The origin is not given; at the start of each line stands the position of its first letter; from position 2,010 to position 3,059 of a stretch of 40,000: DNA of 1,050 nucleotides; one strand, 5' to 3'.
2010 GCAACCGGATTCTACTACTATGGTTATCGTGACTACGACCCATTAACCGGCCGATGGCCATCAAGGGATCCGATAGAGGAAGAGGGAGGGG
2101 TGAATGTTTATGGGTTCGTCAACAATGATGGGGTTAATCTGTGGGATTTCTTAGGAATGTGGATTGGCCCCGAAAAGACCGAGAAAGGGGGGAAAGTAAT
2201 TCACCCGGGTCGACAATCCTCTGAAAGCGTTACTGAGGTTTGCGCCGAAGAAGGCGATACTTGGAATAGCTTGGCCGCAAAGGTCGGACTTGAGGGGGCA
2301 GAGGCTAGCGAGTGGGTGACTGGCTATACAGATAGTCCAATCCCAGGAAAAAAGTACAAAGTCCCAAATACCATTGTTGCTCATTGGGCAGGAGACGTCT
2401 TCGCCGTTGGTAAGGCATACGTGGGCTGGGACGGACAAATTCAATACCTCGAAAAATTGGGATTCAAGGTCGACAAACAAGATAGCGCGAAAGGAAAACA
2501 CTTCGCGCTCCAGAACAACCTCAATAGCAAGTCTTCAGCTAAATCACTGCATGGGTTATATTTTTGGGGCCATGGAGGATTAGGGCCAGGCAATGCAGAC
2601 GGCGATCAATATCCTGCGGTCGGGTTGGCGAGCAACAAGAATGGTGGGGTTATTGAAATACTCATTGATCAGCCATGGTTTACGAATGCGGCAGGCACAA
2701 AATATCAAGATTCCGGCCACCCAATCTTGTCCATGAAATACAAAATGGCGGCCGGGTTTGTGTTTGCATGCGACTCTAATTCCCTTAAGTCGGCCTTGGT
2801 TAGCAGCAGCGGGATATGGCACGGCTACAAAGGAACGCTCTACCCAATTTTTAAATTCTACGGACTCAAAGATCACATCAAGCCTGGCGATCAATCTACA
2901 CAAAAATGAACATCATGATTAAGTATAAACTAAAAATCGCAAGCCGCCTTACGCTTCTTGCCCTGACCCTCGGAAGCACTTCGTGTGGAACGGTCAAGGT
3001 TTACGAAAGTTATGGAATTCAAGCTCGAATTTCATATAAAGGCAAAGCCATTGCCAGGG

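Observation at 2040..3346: Low-GC RHS toxin tip (LysM-like plus caspase-like His/Cys pattern) coupled to a lipoprotein immunity candidate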

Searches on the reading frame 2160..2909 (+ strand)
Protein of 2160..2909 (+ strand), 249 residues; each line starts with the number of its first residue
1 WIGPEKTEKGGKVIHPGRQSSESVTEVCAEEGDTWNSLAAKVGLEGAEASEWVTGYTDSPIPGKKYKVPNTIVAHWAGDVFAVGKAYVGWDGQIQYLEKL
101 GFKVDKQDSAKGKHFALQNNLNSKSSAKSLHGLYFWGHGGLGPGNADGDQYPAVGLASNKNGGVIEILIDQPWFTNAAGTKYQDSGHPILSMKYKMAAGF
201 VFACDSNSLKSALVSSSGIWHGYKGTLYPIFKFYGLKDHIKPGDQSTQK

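Call 5: search_protein_families(library=pfam, proteins=[window:2160-2909:+], max_evalue=1)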
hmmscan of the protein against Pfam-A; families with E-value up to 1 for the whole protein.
window:2160-2909:+ (249 aa): 0 families

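Call 6: search_protein_families(library=ncbifam, proteins=[window:2160-2909:+], max_evalue=1)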
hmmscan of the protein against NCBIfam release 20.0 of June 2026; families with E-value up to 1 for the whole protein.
window:2160-2909:+ (249 aa): 0 families
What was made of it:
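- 2160..2906 (+): C-terminal toxin tip, 249 aa. It belongs to an unannotated family. No Pfam or NCBIfam hit (calls 5, 6).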

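Call 7: find_homologous_proteins(query=window:2160-2906:+, max_evalue=0.001)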
Query window:2160-2906:+ (249 aa): 21 proteins with E <= 0.001 among 199 candidates.
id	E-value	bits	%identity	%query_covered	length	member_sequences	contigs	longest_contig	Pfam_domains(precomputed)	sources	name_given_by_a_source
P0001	1.6e-118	413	71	100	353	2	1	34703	-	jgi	jgi:RHS repeat-associated protein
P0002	3.2e-80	288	57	95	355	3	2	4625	-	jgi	-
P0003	2.7e-72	262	57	89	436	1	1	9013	-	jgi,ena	-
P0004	1.8e-69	252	58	80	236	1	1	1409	-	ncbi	-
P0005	2.9e-68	248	50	100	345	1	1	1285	-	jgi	-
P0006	3.7e-68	248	50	100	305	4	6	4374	-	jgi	jgi:hypothetical protein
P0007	1.6e-41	161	40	100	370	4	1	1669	-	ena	-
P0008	6.9e-36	142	40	92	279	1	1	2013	-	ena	-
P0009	1.4e-35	141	42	88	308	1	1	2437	-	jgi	jgi:hypothetical protein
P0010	1.5e-35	141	42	89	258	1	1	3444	-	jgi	jgi:hypothetical protein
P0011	2.4e-35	140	42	88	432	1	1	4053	PF25023.2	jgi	jgi:RHS repeat-associated protein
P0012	1.0e-32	132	39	88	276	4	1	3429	-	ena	-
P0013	4.6e-32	130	41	88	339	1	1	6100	-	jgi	-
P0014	1.5e-31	128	38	93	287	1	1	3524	-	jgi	jgi:hypothetical protein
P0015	3.5e-30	123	39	88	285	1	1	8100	-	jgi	jgi:RHS repeat-associated protein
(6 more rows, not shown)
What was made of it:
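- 2160..2906 (+): 21 word-indexed homologues (call 7).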

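Call 13: search_solved_structures(query=A2, max_evalue=10, show_alignments=3)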
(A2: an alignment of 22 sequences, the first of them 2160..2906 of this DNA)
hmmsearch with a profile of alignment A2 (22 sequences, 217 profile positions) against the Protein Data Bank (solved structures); distinct sequences matched with E-value up to 10: 8.
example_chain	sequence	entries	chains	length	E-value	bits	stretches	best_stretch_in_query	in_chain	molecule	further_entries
8vd6_A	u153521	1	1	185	0.0001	25.1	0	14-46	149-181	CAP REPEAT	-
8wey_F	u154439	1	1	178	0.12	15.1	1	55-88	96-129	Photosystem I reaction center subunit III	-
6fos_F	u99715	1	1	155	0.21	14.2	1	56-87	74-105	Photosystem I reaction center subunit II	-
7blz_F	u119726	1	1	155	0.21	14.2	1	56-87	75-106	PSI-F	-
5zgb_F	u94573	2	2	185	0.29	13.8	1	56-87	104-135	PsaF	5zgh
9l0a_F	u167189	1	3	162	0.52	13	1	56-85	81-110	Photosystem I reaction center subunit III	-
4l6v_F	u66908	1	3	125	1.2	11.8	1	57-81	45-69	Fusion protein of Photosystem I subunit III and subunit IX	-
8wm6_F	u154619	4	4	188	2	11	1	56-84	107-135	Photosystem I reaction center subunit III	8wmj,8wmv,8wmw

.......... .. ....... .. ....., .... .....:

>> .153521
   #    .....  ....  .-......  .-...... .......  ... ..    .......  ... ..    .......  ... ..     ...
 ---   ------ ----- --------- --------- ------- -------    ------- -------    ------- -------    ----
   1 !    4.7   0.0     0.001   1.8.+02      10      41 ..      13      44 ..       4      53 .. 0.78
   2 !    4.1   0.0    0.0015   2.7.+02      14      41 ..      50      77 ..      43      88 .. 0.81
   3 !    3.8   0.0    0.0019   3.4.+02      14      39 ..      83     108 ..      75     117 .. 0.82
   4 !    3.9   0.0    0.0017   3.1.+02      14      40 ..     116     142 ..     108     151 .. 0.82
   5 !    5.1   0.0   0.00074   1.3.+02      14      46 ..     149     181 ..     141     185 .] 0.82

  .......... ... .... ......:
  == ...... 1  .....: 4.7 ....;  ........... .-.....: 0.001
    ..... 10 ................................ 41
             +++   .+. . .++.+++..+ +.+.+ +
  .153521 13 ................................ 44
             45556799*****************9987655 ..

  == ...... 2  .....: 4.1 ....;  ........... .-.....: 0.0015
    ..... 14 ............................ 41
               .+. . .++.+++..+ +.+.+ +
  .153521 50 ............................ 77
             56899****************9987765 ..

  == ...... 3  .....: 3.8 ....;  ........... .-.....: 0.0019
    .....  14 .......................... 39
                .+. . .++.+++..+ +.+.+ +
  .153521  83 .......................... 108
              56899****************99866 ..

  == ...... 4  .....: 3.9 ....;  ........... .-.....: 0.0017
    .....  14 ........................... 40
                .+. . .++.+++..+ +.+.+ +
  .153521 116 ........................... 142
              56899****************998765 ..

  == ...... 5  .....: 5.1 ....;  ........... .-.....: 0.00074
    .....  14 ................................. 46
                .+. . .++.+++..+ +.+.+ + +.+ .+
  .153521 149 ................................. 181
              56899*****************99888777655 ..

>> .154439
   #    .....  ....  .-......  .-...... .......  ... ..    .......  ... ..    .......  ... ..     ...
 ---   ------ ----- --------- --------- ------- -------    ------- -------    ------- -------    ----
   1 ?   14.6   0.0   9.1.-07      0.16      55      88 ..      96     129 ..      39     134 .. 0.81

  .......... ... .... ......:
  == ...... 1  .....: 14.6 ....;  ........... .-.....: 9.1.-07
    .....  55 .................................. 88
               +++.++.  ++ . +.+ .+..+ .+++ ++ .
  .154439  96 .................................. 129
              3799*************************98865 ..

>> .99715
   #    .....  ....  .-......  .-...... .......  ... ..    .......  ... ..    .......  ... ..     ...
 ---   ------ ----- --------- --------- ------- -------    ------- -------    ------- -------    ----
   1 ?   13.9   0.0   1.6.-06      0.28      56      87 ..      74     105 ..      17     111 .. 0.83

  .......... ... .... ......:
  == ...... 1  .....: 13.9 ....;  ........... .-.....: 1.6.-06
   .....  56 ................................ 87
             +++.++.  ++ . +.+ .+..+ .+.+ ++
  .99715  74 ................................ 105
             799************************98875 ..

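Call 14: find_encoding_contigs(protein=P0001, flank=6000, max_places=3)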
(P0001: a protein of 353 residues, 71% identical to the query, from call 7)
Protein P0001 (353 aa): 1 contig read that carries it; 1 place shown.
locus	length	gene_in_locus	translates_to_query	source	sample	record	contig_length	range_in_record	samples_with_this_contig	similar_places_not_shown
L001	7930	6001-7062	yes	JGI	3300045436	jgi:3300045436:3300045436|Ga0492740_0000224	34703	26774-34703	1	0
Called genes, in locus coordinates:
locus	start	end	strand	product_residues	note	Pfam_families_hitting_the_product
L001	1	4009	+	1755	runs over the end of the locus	PF05593:RHS_repeat (faint)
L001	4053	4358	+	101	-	-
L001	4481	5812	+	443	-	PF01609:DDE_Tnp_1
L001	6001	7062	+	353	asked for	-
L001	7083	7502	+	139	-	-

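Call 15: find_encoding_contigs(protein=P0015, flank=6000, max_places=3)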
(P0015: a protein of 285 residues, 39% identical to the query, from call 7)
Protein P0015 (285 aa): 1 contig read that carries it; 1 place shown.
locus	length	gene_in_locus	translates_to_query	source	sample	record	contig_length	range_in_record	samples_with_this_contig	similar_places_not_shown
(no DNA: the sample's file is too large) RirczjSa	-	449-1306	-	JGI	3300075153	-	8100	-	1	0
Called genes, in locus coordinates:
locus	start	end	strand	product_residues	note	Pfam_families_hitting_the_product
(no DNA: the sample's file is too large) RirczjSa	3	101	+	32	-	?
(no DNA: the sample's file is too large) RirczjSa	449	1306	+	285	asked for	-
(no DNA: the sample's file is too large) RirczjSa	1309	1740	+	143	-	-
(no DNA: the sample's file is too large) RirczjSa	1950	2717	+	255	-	-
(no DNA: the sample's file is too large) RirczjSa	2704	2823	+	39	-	-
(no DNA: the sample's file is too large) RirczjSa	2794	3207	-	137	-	-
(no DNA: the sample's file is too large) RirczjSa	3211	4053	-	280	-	PF13401:AAA_22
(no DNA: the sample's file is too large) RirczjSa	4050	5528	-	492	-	PF00665:rve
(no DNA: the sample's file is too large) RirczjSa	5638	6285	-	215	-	-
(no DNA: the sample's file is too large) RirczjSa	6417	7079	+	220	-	-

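Call 17: predict_structure(alignment_id=A1)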
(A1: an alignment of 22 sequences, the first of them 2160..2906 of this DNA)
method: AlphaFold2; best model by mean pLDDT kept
length: 249 residues; sequences in the alignment: 22
mean_pLDDT: 88.4   pTM: 0.89
mean pLDDT of the five models: 88.4, 87.8, 87.1, 87.0, 84.9
residues with pLDDT >= 90: 165; 70-90: 57; 50-70: 16; < 50: 11
segments of 3 or more residues with pLDDT < 50: 3-9
pLDDT, mean of each block of 10 residues (from residue 1): 48 65 91 93 96 97 93 93 89 97 97 96 99 95 63 87 88 86 93 98 94 97 84 85 89
secondary structure, 60 per line:
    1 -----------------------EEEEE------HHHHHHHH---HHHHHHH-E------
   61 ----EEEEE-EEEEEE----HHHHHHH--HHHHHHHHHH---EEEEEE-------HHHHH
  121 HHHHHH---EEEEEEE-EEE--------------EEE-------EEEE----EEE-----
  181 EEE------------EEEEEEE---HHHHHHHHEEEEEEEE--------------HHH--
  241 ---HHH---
elements in order: E24-28 H35-42 H46-52 E65-69 E71-76 H81-87 H90-99 E103-108 H116-126 E130-136 E138-140 E155-157 E165-168 E173-175 E181-183 E196-202 H206-213 E214-221
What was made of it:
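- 2160..2906 (+): AlphaFold2 model: pLDDT 88.4, pTM 0.89 (call 17).
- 2229..2366 (+): LysM-like beta-alpha-alpha-beta module (tip residues 24-69; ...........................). Model secondary structure: E24-28, H35-42, H46-52, E65-69 (call 17).
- On Clan CD cysteine peptidases (caspase-like): The strands are E130-136 and E196-202 in the model (call 17).
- On LysM domain (PF01476): Model elements E24-28, H35-42, H46-52, E65-69 at pLDDT above 90 (call 17).
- The Cys is followed directly by a helix (call 17), which resembles a nucleophile elbow.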

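Call 21: fold_search(model_id=the predicted structure, library=pdb)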
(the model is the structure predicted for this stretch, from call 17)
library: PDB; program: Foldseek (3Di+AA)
matches with E <= 10: 888; with E <= 0.001: 0
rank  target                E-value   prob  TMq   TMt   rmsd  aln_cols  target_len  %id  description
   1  4s3j_B                1.1e-01  0.23  0.16  0.09  15.4       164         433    9  Crystal structure of the Bacillus cereus spore cortex-lytic enzyme SleL (released 2015-08-19)
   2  6ns7_B                1.6e-01  0.33  0.30  0.31   7.0       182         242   12  Crystal structure of murine caspase-11 (released 2020-07-29)
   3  9ny7_B                2.4e-01  0.18  0.21  0.17   9.6       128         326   10  Crystal structure of the ribose operon repressor, RbsR, bound to ribose (released 2025-07-16)
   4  4s3j_A                2.4e-01  0.16  0.15  0.09  15.1       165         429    8  Crystal structure of the Bacillus cereus spore cortex-lytic enzyme SleL (released 2015-08-19)
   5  4s3j_C                2.7e-01  0.12  0.15  0.09  13.0       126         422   10  Crystal structure of the Bacillus cereus spore cortex-lytic enzyme SleL (released 2015-08-19)
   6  8spb_A                3.1e-01  0.38  0.23  0.32   4.6        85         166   18  Caspase-4/Pro-IL-18 complex (released 2023-11-22)
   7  1m32_A                3.3e-01  0.10  0.15  0.11  13.1       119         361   18  Crystal Structure of 2-aminoethylphosphonate Transaminase (released 2002-11-20)
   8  3zqd_MODEL_1_A        3.5e-01  0.85  0.17  0.25   3.7        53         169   23  B. subtilis L,D-transpeptidase (released 2012-05-23)
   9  6ns7_A                3.5e-01  0.20  0.28  0.28   7.3       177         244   10  Crystal structure of murine caspase-11 (released 2020-07-29)
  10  6kn1_C                3.7e-01  0.23  0.20  0.30   4.8        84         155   12  P20/P12 of caspase-11 mutant C254A (released 2020-03-11)
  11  9nt4_A                4.5e-01  0.30  0.20  0.19   4.9        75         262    8  Crystal structure of ecLacI transcription factor ancestor 1 bound to d-fucose (released 2025-06-18)
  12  4uz2_A                4.8e-01  0.57  0.17  0.39   8.3        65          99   23  Crystal structure of the N-terminal LysM domains from the putative NlpC/P60 D,L endopeptidase from T. thermophilus (released 2015-01-14)
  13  6kmt_D                4.8e-01  0.23  0.31  0.32   6.5       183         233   10  P32 of caspase-11 mutant C254A (released 2020-03-11)
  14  6kmu_A                4.8e-01  0.16  0.19  0.26   5.2        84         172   12  P22/P10 complex of caspase-11 mutant C254A (released 2020-03-11)
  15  1y7p_A                5.1e-01  0.12  0.18  0.20   8.1        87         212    9  1.9 A Crystal Structure of a Protein of Unknown Function AF1403 from Archaeoglobus fulgidus, Probable Metabolic Regula (released 2005-02-01)
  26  5ylg_C                6.6e-01  0.72  0.15  0.68   2.1        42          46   19  Crystal Structure of LysM domain from pteris ryukyuensis chitinase A (released 2018-10-24)
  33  4uz3_B                7.4e-01  0.69  0.17  0.41   2.2        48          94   25  Crystal structure of the N-terminal LysM domains from the putative NlpC/P60 D,L endopeptidase from T. thermophilus bou (released 2015-01-14)
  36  4uz2_B                7.9e-01  0.72  0.16  0.38   2.0        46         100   26  Crystal structure of the N-terminal LysM domains from the putative NlpC/P60 D,L endopeptidase from T. thermophilus (released 2015-01-14)
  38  4xcm_B                8.4e-01  0.57  0.16  0.18   2.5        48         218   25  Crystal structure of the putative NlpC/P60 D,L endopeptidase from T. thermophilus (released 2015-01-14)
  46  4uz2_D                9.0e-01  0.35  0.16  0.38   9.3        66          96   24  Crystal structure of the N-terminal LysM domains from the putative NlpC/P60 D,L endopeptidase from T. thermophilus (released 2015-01-14)
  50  4uz2_C                9.6e-01  0.66  0.16  0.39   2.0        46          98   26  Crystal structure of the N-terminal LysM domains from the putative NlpC/P60 D,L endopeptidase from T. thermophilus (released 2015-01-14)
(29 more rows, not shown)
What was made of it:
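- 2229..2366 (+): Foldseek local matches to LysM domains: 5ylg, 4uz2/4uz3, YkuD 3zqd; probability 0.6-0.85, rmsd about 2 A over 42-53 columns, but E 0.35-1 (call 21).
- On LysM domain (PF01476): Foldseek local matches to LysM structures at rmsd 2.0-2.5 A and probability up to 0.85 (call 21).
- Closest known: Cell-wall-directed effectors with periplasmic immunity. Same: A peptidoglycan-binding module next to a catalytic domain, as in LysM-YkuD or LysM-NlpC/P60 enzymes, which were hit through their LysM parts (call 21).
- The LysM-like module (calls 17, 21).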

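Call 22: find_encoding_contigs(protein=P0003, flank=6000, max_places=3)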
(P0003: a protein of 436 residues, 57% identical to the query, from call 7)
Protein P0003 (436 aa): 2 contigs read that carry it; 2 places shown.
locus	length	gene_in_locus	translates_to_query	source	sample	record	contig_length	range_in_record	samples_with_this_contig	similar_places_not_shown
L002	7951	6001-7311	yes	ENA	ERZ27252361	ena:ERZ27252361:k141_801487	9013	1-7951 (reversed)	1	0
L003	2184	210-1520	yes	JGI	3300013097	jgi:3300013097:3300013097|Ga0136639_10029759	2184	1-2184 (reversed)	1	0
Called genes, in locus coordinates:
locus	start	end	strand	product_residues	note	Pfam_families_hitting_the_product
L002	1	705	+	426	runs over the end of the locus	PF14238:DUF4340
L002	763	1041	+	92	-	-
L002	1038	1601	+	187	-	PF19502:DUF6036 (weak)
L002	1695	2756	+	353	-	PF00793:DAHP_synth_1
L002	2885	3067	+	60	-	-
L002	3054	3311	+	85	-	PF05016:ParE_toxin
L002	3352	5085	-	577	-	PF14716:HHH_8, PF14520:HHH_5, PF14792:DNA_pol_B_palm (weak), PF14791:DNA_pol_B_thumb, PF02811:PHP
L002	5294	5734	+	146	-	PF16798:DUF5069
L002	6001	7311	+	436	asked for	-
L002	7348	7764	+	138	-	-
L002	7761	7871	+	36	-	-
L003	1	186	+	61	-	?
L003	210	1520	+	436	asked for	-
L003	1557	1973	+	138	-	-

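Call 23: search_protein_representatives(alignment_id=A2)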
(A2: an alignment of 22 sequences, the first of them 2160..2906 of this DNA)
Query: 22 sequences, 217 profile positions. Proteins with E-value up to 0.001 (for the whole library): 686; up to 1e-10: 371; up to 1e-30: 123. The best 150 are listed.
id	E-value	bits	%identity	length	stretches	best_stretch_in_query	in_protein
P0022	6.8e-86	303.6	-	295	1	1-217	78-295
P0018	2.0e-80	285.7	-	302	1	1-217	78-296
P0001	2.8e-75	268.9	-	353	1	4-217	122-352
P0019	6.6e-74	264.4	-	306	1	1-217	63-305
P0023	3.7e-72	258.7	-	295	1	5-216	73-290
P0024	4.8e-69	248.5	-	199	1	22-216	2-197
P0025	9.7e-69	247.5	-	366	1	1-217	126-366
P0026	2.5e-68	246.1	-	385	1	1-217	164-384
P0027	3.0e-68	245.9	-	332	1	1-217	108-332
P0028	4.5e-68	245.3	-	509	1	1-216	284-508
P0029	3.8e-67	242.3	-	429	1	1-217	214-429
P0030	2.1e-65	236.6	-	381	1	1-217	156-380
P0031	1.7e-64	233.6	-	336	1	1-216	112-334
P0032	2.3e-64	233.2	-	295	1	1-216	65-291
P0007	5.2e-64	232.0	-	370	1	4-217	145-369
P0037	2.0e-58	213.8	-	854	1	1-216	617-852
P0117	1.9e-33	132.1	-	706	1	1-201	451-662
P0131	1.3e-31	126.1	-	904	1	1-199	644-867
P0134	2.3e-31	125.3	-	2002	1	1-175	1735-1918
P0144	2.2e-30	122.1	-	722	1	1-199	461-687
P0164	1.2e-28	116.4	-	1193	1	1-216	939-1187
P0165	1.3e-28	116.4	-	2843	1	1-216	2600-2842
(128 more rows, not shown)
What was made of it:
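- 2160..2906 (+): 686 representatives at E<=1e-3 in the exhaustive profile search (call 23).
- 686 representatives at E<=1e-3 and 371 at E<=1e-10 (call 23).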

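Call 26: search_protein_families(library=pfam, proteins=[P0165, P0134, P0164, P0131, P0037, P0144, P0117], max_evalue=0.01)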
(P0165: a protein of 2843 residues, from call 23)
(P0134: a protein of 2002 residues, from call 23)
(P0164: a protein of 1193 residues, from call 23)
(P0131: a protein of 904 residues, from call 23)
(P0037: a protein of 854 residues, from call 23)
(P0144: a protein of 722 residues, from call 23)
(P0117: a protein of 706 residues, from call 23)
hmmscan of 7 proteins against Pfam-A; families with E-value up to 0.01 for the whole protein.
P0165 (2843 aa): 2 families
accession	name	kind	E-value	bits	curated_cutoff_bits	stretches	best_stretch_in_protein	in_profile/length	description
PF03160.20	Calx-beta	-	2.3e-25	89.4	27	2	1505-1597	23-119/119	Calx-beta domain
PF05593.20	RHS_repeat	-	1e-14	54.9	22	3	2177-2203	7-33/38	RHS Repeat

P0134 (2002 aa): 1 family
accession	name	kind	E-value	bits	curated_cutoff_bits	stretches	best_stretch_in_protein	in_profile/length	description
PF05593.20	RHS_repeat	-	1.3e-54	182.1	22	9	1215-1247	1-33/38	RHS Repeat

P0164 (1193 aa): 1 family
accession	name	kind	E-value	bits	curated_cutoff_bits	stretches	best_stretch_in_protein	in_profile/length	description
PF05593.20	RHS_repeat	-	2.3e-56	187.6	22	9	185-221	1-37/38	RHS Repeat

P0131 (904 aa): 0 families

P0037 (854 aa): 1 family
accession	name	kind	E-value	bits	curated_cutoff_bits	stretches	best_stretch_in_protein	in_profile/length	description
PF05593.20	RHS_repeat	-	2.7e-06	28.1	22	0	30-57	12-38/38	RHS Repeat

P0144 (722 aa): 1 family
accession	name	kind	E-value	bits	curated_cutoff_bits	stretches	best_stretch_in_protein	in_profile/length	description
PF13385.13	Laminin_G_3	-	1.4e-05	25.7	27.6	1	7-88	82-151/151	Concanavalin A-like lectin/glucanases superfamily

P0117 (706 aa): 1 family
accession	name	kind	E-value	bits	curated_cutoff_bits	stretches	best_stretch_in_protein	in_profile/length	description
PF05593.20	RHS_repeat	-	1.1e-08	35.7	22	1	251-285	1-35/38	RHS Repeat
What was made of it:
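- Members lie at the C-termini of RHS_repeat proteins up to 2843 aa (call 26).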
